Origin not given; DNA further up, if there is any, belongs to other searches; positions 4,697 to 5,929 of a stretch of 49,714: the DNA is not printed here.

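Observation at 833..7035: Operon that splits an aconitase-family LeuD/LeuC-like pair around an OCD-family enzyme and two M24-fold proteins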

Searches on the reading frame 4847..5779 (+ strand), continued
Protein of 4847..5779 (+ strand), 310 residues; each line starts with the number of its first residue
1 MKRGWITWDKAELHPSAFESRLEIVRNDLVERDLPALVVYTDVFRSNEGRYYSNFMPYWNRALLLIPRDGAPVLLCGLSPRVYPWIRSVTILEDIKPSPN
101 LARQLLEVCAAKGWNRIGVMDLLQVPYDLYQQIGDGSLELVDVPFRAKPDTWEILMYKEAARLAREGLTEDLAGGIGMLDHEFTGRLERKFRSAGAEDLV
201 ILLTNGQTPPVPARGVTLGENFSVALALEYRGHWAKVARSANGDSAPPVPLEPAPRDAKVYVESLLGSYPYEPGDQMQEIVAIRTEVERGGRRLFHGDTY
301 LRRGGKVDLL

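Call 73: search_dna_similar(query=window:4847-5779:+, collection=plasmids, mode=protein, max_evalue=0.001, max_rows=15)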
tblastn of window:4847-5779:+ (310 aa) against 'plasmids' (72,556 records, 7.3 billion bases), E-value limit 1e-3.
Records with a match: 3; places in all: 3; records where one place covers at least 80% of the query: 0.
Best place of each record, by identity: <60% 3.
By first word of the organism name: Neorhizobium 3.
By predicted mobility (MOB-suite, as given by PLSDB): non-mobilizable 2; conjugative 1.
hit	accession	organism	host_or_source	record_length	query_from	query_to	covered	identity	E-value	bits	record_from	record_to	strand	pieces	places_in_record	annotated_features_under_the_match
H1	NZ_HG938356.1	Neorhizobium galegae bv. officinalis bv. officinalis str. ...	Galega officinalis root nodule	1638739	1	236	76%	30.1%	5e-21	100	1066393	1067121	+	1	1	record has no annotation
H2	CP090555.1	Neorhizobium galegae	Galega,Cell culture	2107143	1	236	72%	31.6%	9e-17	112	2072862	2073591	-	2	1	aminopeptidase P family N-terminal domain-containing protein | hypothetical protein | M24 family metallopeptidase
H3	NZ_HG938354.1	Neorhizobium galegae bv. orientalis str. HAMBI 540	Galega orientalis root nodule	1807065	1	236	76%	29.3%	1e-19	96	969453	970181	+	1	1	record has no annotation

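Call 74: get_annotated_region(hit=H2, flank=10000)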
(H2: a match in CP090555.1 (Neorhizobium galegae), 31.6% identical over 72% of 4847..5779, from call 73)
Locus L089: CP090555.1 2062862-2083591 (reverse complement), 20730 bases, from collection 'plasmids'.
description: Neorhizobium galegae strain VafX2 plasmid pNgVX, complete sequence
organism: Neorhizobium galegae (NCBI taxid 399)
taxonomy: Bacteria; Pseudomonadota; Alphaproteobacteria; Hyphomicrobiales; Rhizobiaceae; Neorhizobium; Neorhizobium galegae
host: -; source: Galega,Cell culture; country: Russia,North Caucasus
typing (MOB-suite, as given by PLSDB): conjugative; relaxase MOBP; mating-pair formation MPF_T
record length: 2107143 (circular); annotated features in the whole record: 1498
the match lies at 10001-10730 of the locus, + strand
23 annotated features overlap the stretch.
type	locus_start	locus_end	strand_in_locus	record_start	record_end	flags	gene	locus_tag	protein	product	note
CDS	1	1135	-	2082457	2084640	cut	katG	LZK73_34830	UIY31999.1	catalase/peroxidase HPI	-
CDS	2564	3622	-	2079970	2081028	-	-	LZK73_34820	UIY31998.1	hypothetical protein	-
CDS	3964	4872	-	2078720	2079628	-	-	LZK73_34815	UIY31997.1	LysR family transcriptional regulator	-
CDS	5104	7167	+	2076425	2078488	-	-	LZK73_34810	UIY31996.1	hydantoinase/oxoprolinase family protein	-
CDS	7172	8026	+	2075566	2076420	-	-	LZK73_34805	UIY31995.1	hydantoinase B/oxoprolinase family protein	-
CDS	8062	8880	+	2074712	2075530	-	-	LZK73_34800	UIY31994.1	hydantoinase B/oxoprolinase family protein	-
CDS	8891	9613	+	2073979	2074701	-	-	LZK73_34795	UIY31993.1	aminopeptidase P family protein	-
CDS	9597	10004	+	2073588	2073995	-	-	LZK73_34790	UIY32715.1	M24 family metallopeptidase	-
CDS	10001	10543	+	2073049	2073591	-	-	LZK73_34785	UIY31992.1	aminopeptidase P family N-terminal domain-containing protein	-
CDS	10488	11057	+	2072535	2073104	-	-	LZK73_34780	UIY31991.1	hypothetical protein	-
CDS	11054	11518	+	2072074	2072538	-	-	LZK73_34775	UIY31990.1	hypothetical protein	-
CDS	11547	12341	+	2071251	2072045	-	-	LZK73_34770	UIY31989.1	hypothetical protein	-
CDS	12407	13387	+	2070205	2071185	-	-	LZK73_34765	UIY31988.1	ABC transporter substrate-binding protein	-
CDS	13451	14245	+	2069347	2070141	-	-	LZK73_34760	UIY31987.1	ABC transporter ATP-binding protein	-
CDS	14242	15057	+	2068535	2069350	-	-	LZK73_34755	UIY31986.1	ABC transporter permease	-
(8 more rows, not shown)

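Call 75: get_annotated_region(hit=H3, flank=8000)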
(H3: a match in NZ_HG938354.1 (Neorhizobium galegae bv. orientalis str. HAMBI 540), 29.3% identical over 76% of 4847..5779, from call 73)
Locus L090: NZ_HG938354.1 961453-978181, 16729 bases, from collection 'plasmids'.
description: Neorhizobium galegae bv. orientalis str. HAMBI 540 plasmid pHAMBI540a, complete sequence
organism: Neorhizobium galegae bv. orientalis str. HAMBI 540 (NCBI taxid 1028800)
taxonomy: Bacteria; Pseudomonadota; Alphaproteobacteria; Hyphomicrobiales; Rhizobiaceae; Neorhizobium; Neorhizobium galegae; Neorhizobium galegae bv. orientalis str. HAMBI 540
host: -; source: Galega orientalis root nodule; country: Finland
typing (MOB-suite, as given by PLSDB): non-mobilizable
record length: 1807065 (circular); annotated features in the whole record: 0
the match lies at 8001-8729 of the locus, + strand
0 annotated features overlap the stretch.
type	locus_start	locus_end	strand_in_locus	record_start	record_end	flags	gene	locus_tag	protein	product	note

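Call 77: search_protein_families(library=pfam, proteins=[L090:9053-10339:+, L090:8001-9056:+, L090:6886-8004:+, L090:13852-14862:+, L090:10404-11387:+], max_evalue=0.01)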
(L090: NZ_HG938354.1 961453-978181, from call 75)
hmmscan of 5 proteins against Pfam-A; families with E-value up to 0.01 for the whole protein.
L090:9053-10339:+ (428 aa): 1 family
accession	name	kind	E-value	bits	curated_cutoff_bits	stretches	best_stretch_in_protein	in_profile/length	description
PF03972.19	MmgE_PrpD_N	-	2.6e-09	37.1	32.1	1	33-215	47-229/244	MmgE/PrpD N-terminal domain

L090:8001-9056:+ (351 aa): 1 family
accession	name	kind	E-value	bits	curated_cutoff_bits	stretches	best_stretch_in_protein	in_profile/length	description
PF01321.24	Creatinase_N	-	8.1e-08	33.3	22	1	23-152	3-126/128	Creatinase/Prolidase N-terminal domain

L090:6886-8004:+ (372 aa): 2 families
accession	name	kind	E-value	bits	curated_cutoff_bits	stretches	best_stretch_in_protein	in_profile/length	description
PF00557.29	Peptidase_M24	-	4.8e-31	108.6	23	1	145-343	2-202/208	Metallopeptidase family M24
PF01321.24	Creatinase_N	-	2.6e-07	31.7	22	1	8-134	1-125/128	Creatinase/Prolidase N-terminal domain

L090:13852-14862:+ (336 aa): 1 family
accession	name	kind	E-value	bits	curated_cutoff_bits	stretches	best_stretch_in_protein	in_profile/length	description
PF04909.20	Amidohydro_2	-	1.1e-32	114.5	26.4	1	4-328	1-289/289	Amidohydrolase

L090:10404-11387:+ (327 aa): 4 families
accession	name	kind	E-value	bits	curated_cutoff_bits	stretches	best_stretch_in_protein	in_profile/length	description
PF09084.16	NMT1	-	4.3e-25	89.3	20.5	1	44-251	5-215/216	NMT1/THI5 like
PF13379.11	NMT1_2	-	1.8e-24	87.4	24.7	1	26-252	2-247/252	NMT1-like family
PF12974.12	Phosphonate-bd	-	7.3e-05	22.7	27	1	59-247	28-220/242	ABC transporter, phosphonate, periplasmic substrate-binding protein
PF16868.10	NMT1_3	-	0.0059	16.7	27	0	121-187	102-167/289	NMT1-like family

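Call 80: find_homologous_proteins(query=L090:6886-8004:+, max_evalue=1e-40)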
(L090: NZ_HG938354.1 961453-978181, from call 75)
Query L090:6886-8004:+ (372 aa): 2380 proteins with E <= 1e-40 among 8000 candidates; the best 120 are listed.
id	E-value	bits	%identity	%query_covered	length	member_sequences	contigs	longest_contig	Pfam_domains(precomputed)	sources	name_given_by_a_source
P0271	1.9e-226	769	93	99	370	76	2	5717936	PF01321.25,PF00557.30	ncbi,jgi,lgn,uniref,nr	ncbi:Xaa-Pro aminopeptidase [Rhizobium petrolearium]|uniref:M24 family metallopeptidase n=1 Tax=Neor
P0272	5.6e-203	692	81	99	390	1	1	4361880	PF01321.25,PF00557.30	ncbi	ncbi:M24 family metallopeptidase [Aliihoeflea sp. PC F10.4]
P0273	1.4e-187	641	78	99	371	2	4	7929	PF01321.25,PF00557.30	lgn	-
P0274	5.6e-179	613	73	99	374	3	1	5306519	PF01321.25,PF00557.30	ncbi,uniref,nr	ncbi:Xaa-Pro peptidase family protein [Chelativorans sp. AA-79]|uniref:M24 family metallopeptidase n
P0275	4.2e-178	610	73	98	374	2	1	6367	PF01321.25,PF00557.30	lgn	-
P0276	6.8e-177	606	73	98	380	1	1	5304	PF01321.25,PF00557.30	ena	-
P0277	2.3e-176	604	72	98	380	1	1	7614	PF01321.25,PF00557.30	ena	-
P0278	2.5e-176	604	72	98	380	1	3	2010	PF01321.25,PF00557.30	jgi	jgi:Xaa-Pro aminopeptidase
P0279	2.5e-176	604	72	98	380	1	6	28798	PF01321.25,PF00557.30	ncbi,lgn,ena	-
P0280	2.7e-176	604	72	98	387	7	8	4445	PF01321.25,PF00557.30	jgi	jgi:Xaa-Pro aminopeptidase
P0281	1.1e-175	602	72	98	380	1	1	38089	PF01321.25,PF00557.30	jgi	-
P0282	1.1e-175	602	72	98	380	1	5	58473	PF01321.25,PF00557.30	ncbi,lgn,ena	ncbi:MAG: M24 family metallopeptidase [Rhodospirillales bacterium]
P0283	1.1e-175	602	72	98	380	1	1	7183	PF01321.25,PF00557.30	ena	-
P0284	2.9e-175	601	72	98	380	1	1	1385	PF01321.25,PF00557.30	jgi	jgi:Xaa-Pro aminopeptidase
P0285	5.4e-175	600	72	98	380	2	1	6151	PF01321.25,PF00557.30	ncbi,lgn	-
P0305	5.6e-167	574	67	99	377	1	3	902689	PF01321.25,PF00557.30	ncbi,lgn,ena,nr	ncbi:MAG: hypothetical protein COB78_07240 [Hyphomicrobiales bacterium]|nr:MAG: hypothetical protein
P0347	2.9e-158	545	69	98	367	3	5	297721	PF01321.25,PF00557.30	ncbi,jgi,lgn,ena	-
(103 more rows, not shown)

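Call 81: find_encoding_contigs(protein=P0274, flank=9000, max_places=1)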
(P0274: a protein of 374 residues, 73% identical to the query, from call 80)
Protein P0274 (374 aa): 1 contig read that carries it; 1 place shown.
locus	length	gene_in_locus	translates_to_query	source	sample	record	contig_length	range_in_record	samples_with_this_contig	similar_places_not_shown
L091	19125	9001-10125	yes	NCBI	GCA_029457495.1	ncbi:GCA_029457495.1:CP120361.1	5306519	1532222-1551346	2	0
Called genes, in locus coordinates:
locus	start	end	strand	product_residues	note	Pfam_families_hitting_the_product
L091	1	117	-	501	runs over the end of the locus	PF01970:TctA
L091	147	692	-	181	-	PF07331:TctB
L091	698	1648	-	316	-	PF03401:TctC, PF12974:Phosphonate-bd (faint)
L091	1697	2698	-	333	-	PF09587:PGA_cap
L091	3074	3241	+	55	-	-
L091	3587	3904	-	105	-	PF00465:Fe-ADH (weak)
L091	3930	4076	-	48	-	-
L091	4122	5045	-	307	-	PF00126:HTH_1, PF03466:LysR_substrate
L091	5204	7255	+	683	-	PF05378:Hydant_A_N, PF01968:Hydantoinase_A, PF19278:Hydant_A_C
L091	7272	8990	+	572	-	PF02538:Hydantoinase_B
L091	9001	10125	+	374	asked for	PF01321:Creatinase_N, PF00557:Peptidase_M24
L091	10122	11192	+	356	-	PF01321:Creatinase_N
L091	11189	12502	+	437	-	PF03972:MmgE_PrpD_N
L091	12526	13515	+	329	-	PF13379:NMT1_2, PF09084:NMT1, PF12974:Phosphonate-bd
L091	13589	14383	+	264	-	PF00005:ABC_tran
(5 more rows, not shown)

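Call 82: find_encoding_contigs(protein=P0305, flank=9000, max_places=1)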
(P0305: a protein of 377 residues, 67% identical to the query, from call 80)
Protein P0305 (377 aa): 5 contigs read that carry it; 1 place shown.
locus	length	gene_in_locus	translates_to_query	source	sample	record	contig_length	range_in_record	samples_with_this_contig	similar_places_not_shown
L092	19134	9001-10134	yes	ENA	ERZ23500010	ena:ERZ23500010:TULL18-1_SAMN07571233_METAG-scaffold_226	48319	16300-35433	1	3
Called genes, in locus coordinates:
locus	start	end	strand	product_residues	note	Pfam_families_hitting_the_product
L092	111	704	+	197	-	PF02441:Flavoprotein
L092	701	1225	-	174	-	PF09523:DUF2390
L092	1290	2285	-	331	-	PF22632:BphC_D1, PF00903:Glyoxalase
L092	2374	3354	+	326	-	PF18288:FAA_hydro_N_2, PF01557:FAA_hydrolase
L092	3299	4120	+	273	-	PF08279:HTH_11 (weak), PF09339:HTH_IclR (weak), PF01978:TrmB (faint), PF01614:IclR_C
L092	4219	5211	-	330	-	PF00126:HTH_1, PF03466:LysR_substrate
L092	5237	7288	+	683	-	PF05378:Hydant_A_N, PF01968:Hydantoinase_A, PF19278:Hydant_A_C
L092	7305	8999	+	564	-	PF02538:Hydantoinase_B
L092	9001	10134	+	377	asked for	PF01321:Creatinase_N (weak), PF00557:Peptidase_M24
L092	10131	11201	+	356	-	PF01321:Creatinase_N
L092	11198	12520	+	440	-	PF03972:MmgE_PrpD_N, PF19305:MmgE_PrpD_C (weak)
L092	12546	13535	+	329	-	PF13379:NMT1_2, PF09084:NMT1, PF12974:Phosphonate-bd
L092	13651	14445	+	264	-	PF00005:ABC_tran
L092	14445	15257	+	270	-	PF00528:BPD_transp_1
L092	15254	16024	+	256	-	PF00528:BPD_transp_1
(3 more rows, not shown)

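Call 83: find_encoding_contigs(protein=P0347, flank=9000, max_places=2)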
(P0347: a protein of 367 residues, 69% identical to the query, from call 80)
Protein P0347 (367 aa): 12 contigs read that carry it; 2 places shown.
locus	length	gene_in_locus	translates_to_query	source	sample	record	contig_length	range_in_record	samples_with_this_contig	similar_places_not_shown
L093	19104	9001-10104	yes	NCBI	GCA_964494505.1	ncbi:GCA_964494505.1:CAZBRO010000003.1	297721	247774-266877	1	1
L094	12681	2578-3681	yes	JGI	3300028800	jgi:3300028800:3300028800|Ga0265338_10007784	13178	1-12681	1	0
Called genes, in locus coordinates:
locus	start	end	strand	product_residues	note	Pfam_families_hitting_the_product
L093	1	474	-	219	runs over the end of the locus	PF02666:PS_Dcarbxylase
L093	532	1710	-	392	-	PF01494:FAD_binding_3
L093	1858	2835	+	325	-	PF09084:NMT1, PF13379:NMT1_2, PF12974:Phosphonate-bd (weak)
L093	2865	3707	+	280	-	PF00005:ABC_tran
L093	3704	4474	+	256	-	PF00528:BPD_transp_1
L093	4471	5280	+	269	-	PF00528:BPD_transp_1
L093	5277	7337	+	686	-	PF05378:Hydant_A_N, PF01968:Hydantoinase_A, PF19278:Hydant_A_C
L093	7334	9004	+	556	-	PF02538:Hydantoinase_B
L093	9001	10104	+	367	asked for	PF01321:Creatinase_N (weak), PF00557:Peptidase_M24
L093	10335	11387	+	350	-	PF01321:Creatinase_N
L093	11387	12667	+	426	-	PF03972:MmgE_PrpD_N, PF19305:MmgE_PrpD_C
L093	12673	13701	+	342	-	PF04909:Amidohydro_2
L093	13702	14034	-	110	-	PF13085:Fer2_3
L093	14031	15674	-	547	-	PF00890:FAD_binding_2, PF02910:Succ_DH_flav_C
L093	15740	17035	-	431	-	PF07690:MFS_1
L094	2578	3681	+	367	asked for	PF01321:Creatinase_N (weak), PF00557:Peptidase_M24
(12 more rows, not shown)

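Call 85: search_solved_structures(query=L090:9053-10339:+, max_evalue=0.01)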
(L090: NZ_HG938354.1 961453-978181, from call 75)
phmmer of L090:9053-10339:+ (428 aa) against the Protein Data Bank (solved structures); distinct sequences matched with E-value up to 0.01: 1.
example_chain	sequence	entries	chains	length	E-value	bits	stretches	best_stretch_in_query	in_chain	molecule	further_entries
6een_C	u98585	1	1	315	6.8e-07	32.1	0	251-271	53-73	Designer Pentatricopeptide Protein dPPR10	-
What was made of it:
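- Tried and rejected: The type-II PrpD-like protein has no PDB sequence relative (call 85).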
